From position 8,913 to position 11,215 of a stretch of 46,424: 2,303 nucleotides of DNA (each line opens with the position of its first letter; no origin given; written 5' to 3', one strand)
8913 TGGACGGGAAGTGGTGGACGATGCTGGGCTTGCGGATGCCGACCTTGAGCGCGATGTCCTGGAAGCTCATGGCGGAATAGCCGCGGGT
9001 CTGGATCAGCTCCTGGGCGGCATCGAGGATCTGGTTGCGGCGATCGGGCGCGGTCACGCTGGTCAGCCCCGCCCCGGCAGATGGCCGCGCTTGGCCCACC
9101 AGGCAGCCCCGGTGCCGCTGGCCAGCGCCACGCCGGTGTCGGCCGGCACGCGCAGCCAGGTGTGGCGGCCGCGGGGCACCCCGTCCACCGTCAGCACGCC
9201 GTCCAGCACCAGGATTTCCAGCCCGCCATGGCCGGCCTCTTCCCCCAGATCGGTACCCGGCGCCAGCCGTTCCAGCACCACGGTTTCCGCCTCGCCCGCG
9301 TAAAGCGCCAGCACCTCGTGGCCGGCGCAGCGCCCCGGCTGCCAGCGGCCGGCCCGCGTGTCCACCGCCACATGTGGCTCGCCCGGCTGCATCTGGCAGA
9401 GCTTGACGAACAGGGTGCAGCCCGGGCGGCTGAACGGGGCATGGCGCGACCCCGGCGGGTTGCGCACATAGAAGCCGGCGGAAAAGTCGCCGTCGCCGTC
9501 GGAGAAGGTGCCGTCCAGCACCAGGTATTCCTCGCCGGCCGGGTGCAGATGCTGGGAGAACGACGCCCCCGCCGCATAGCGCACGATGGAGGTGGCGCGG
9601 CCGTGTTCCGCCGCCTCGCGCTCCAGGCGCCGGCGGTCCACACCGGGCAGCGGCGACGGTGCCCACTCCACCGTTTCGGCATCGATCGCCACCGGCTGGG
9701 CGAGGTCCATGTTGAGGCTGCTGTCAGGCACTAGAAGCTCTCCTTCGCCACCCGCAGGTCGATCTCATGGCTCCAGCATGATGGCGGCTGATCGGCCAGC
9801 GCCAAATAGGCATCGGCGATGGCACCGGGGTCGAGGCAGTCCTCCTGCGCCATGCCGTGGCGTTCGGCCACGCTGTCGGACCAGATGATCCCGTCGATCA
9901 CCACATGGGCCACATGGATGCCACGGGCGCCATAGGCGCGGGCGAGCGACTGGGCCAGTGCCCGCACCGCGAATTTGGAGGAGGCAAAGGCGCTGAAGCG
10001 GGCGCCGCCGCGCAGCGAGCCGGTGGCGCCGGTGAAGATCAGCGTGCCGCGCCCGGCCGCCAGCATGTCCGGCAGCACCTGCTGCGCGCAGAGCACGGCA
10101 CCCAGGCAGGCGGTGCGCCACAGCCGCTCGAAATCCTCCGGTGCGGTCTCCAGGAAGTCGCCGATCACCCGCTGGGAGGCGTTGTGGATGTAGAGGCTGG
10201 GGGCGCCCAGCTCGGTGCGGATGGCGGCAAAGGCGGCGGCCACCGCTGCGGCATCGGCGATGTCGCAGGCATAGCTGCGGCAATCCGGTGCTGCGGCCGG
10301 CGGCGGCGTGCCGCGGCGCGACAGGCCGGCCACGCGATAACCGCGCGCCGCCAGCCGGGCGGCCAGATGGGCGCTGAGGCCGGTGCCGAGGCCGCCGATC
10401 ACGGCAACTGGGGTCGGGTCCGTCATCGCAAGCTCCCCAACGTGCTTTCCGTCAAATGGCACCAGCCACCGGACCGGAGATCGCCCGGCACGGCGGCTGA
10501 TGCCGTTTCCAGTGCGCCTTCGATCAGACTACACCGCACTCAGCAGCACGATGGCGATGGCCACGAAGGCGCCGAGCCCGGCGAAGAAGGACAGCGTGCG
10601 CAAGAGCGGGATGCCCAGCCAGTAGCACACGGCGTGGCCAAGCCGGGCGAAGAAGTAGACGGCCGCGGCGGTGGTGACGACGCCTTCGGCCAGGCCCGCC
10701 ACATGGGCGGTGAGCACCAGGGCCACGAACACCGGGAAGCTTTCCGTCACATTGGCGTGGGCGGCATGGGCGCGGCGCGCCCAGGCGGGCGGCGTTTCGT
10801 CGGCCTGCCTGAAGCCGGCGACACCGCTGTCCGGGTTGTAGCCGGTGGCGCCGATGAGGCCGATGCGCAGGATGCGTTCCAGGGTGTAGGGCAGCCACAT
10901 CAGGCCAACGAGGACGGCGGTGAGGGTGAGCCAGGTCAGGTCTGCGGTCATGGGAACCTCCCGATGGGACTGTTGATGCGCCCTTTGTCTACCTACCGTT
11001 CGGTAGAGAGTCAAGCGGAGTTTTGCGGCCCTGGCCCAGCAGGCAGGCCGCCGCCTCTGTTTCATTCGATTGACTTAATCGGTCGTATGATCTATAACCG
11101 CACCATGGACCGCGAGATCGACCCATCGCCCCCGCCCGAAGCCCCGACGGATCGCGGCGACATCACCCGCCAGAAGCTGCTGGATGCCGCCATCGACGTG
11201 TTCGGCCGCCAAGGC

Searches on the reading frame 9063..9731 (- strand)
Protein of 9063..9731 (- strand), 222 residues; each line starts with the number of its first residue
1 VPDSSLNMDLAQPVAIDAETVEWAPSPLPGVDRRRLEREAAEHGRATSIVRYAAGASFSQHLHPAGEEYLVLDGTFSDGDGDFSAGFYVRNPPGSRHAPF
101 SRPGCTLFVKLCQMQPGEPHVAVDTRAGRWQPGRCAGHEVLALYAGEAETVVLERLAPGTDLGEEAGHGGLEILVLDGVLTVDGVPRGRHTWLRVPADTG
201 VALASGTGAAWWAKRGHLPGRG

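Call 38: search_protein_families(library=pfam, proteins=[window:9063-9731:-], max_evalue=0.0001)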
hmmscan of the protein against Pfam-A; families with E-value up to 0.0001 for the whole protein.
window:9063-9731:- (222 aa): 3 families
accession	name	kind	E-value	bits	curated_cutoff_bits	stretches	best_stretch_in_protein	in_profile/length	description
PF12973.13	Cupin_7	-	9.2e-40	135.1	27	2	12-114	2-104/105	ChrR Cupin-like domain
PF07883.17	Cupin_2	-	1.8e-05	24.8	27.2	0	49-99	2-56/70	Cupin domain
PF14499.12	DUF4437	-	8.8e-05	22.2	24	0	33-97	24-93/250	Domain of unknown function (DUF4437)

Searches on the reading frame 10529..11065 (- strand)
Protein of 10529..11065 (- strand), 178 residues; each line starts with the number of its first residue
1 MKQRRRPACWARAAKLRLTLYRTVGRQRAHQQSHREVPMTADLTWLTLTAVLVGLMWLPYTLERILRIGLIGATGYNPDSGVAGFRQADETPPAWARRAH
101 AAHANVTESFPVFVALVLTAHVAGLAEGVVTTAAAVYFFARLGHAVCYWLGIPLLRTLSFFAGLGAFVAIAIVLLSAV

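Call 38: search_protein_families(library=pfam, proteins=[window:10529-11065:-], max_evalue=0.0001)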
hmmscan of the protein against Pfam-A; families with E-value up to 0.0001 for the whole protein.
window:10529-11065:- (178 aa): 1 family
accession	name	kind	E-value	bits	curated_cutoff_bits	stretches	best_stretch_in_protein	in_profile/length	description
PF01124.23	MAPEG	-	1.8e-20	73.8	23.4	1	45-175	4-128/129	MAPEG family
